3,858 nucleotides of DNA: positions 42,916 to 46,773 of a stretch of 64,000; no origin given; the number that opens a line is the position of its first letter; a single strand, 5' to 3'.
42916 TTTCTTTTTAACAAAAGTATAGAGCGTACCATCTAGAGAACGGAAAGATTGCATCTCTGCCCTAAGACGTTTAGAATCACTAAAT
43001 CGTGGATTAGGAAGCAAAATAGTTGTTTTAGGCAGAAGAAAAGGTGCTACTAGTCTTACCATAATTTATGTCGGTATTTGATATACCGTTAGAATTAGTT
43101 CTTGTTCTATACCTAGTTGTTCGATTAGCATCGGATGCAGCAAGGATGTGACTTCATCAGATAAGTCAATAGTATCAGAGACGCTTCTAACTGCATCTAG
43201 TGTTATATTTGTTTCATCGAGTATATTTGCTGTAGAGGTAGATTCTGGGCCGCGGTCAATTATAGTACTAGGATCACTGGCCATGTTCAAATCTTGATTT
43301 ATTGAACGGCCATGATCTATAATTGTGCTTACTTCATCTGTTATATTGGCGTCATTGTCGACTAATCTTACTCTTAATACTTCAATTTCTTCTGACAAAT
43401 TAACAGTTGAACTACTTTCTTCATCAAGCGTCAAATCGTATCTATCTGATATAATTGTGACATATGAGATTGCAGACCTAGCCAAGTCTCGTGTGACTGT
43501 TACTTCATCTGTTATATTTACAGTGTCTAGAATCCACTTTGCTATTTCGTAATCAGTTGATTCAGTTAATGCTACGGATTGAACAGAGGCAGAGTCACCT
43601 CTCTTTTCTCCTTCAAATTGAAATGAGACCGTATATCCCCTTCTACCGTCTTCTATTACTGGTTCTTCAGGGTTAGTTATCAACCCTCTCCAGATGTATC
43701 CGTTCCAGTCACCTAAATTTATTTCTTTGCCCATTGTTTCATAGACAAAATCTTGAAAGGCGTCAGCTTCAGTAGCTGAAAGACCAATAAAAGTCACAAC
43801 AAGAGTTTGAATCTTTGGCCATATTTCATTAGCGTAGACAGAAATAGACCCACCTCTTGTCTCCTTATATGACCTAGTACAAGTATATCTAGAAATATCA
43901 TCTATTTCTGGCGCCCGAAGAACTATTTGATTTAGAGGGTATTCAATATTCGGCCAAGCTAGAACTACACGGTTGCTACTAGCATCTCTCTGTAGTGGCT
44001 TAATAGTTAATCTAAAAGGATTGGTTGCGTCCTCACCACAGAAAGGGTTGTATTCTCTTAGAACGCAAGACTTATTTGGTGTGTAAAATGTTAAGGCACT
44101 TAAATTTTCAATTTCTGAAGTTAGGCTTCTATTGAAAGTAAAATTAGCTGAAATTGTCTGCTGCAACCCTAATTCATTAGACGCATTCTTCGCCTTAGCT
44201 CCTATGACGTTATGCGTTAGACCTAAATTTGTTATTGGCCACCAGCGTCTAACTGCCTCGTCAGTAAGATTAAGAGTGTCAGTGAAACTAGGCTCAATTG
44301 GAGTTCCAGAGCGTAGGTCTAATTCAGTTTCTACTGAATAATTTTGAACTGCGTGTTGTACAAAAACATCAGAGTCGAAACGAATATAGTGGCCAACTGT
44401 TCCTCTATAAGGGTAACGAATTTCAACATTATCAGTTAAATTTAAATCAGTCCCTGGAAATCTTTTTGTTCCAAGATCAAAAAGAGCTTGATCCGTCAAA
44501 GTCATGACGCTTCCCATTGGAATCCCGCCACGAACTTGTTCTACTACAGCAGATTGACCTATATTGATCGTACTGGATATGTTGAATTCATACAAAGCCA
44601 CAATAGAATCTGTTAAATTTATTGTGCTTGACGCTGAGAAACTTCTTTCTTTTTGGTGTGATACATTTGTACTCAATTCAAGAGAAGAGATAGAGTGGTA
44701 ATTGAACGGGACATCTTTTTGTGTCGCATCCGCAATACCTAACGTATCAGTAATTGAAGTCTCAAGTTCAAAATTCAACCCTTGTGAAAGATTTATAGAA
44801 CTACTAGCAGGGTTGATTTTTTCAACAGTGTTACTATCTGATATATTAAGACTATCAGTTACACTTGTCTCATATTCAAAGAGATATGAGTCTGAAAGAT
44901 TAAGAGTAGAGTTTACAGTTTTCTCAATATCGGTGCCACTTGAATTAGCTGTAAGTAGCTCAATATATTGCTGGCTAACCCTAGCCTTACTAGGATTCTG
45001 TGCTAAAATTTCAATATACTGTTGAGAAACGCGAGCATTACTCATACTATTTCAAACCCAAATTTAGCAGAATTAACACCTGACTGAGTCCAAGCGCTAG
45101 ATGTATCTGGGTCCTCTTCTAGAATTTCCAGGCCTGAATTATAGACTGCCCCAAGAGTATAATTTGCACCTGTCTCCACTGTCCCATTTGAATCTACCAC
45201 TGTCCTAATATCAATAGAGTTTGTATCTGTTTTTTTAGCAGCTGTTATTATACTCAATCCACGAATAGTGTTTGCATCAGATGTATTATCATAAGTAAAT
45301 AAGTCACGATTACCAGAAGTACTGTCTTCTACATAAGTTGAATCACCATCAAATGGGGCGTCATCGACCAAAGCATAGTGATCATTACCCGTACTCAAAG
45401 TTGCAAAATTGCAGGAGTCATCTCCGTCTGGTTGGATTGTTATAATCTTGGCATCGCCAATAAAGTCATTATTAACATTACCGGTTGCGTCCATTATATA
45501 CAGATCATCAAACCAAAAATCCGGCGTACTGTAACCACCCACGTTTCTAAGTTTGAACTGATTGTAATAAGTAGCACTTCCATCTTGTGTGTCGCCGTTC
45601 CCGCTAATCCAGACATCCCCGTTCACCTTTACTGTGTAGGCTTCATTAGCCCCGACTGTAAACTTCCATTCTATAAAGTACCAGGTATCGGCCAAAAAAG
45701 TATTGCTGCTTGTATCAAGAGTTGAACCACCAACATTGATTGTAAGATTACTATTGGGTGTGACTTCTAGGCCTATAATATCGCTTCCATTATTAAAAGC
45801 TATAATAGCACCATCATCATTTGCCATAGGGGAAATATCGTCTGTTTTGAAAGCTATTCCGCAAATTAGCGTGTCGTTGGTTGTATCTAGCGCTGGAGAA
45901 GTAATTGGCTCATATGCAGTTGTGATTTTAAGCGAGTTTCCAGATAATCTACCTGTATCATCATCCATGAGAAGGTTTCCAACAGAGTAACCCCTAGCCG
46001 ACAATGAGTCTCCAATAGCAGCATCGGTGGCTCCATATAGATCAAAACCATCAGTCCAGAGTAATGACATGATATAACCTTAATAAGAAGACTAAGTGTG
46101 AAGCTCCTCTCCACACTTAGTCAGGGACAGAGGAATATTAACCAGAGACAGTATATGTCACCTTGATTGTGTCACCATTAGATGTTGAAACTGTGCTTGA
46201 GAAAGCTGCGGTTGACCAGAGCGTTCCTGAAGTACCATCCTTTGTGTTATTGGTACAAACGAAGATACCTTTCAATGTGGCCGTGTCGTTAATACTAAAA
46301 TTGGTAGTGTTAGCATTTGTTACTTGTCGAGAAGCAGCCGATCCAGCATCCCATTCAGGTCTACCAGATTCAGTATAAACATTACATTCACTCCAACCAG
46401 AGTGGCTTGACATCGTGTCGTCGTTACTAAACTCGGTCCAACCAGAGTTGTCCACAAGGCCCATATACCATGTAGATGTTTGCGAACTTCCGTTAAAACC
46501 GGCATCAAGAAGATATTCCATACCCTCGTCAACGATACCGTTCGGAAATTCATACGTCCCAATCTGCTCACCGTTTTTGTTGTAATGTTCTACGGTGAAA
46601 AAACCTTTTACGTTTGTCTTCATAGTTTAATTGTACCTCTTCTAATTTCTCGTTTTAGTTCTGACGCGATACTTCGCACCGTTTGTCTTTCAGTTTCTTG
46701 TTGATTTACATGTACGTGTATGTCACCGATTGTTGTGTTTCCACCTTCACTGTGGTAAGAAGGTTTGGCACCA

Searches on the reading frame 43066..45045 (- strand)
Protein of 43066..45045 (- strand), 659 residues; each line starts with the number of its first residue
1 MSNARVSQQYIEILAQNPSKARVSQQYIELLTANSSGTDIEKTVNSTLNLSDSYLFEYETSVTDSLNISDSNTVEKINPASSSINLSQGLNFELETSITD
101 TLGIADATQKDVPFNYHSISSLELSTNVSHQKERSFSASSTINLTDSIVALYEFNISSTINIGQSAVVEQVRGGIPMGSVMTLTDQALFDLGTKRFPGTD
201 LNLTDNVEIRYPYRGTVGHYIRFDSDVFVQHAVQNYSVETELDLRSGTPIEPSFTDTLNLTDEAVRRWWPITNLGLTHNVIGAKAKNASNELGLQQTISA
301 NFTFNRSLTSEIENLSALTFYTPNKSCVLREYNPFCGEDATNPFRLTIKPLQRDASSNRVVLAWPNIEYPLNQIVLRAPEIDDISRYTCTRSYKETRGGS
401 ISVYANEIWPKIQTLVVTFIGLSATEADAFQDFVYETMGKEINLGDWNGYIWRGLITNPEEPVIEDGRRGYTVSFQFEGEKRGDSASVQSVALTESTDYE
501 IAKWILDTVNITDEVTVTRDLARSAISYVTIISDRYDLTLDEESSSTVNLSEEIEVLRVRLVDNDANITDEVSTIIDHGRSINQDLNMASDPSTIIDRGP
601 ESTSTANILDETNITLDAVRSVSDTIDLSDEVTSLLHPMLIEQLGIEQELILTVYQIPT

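Call 30: search_protein_families(library=phrogs, proteins=[window:43066-45045:-], max_evalue=0.001)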
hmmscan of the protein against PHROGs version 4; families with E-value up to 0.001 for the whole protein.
window:43066-45045:- (659 aa): 0 families

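Call 60: find_related_loci(query=window:43066-45045:-, collection=viral_contigs, flank=3000)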
Query window:43066-45045:- (659 aa) in viral_contigs; peptide patterns used: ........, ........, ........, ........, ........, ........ (x = any residue, [..] = any of these).
1 stretches matched a pattern, but none encodes a relative of the query by tblastn (E <= 1e-3).

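Call 90: search_protein_families(library=pfam, proteins=[window:43066-45045:-], max_evalue=0.001)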
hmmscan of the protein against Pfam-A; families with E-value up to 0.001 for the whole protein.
window:43066-45045:- (659 aa): 0 families

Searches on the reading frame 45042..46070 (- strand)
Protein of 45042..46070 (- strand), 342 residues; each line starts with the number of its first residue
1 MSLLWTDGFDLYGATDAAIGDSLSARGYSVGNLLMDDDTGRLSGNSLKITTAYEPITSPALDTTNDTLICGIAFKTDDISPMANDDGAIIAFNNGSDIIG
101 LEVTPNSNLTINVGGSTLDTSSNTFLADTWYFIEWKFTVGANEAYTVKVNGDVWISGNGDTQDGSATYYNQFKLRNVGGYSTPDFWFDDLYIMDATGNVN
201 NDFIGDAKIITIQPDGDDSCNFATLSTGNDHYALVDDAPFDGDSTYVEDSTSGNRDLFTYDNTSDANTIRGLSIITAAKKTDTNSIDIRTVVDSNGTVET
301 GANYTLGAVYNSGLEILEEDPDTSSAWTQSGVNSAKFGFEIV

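Call 30: search_protein_families(library=phrogs, proteins=[window:45042-46070:-], max_evalue=0.001)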
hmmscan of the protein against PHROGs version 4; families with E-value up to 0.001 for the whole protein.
window:45042-46070:- (342 aa): 1 family
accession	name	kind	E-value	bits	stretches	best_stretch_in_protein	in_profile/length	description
phrog_2448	-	unknown function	6.8e-45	154.7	1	3-341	2-333/335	-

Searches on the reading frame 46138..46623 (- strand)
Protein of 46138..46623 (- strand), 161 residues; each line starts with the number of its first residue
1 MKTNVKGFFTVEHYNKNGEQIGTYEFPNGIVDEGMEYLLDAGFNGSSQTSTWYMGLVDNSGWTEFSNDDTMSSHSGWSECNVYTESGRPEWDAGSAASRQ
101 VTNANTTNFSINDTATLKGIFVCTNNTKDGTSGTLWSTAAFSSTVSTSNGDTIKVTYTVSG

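Call 30: search_protein_families(library=phrogs, proteins=[window:46138-46623:-], max_evalue=0.001)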
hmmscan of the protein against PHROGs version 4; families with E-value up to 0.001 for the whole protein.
window:46138-46623:- (161 aa): 3 families
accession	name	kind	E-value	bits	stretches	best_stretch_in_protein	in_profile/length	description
phrog_8123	-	unknown function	2.8e-21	77.1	1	24-159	47-188/192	-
phrog_5417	-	unknown function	0.00014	22.7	1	5-159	10-154/156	-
phrog_4176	-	tail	0.00014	22.5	1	1-64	8-67/309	tail fiber protein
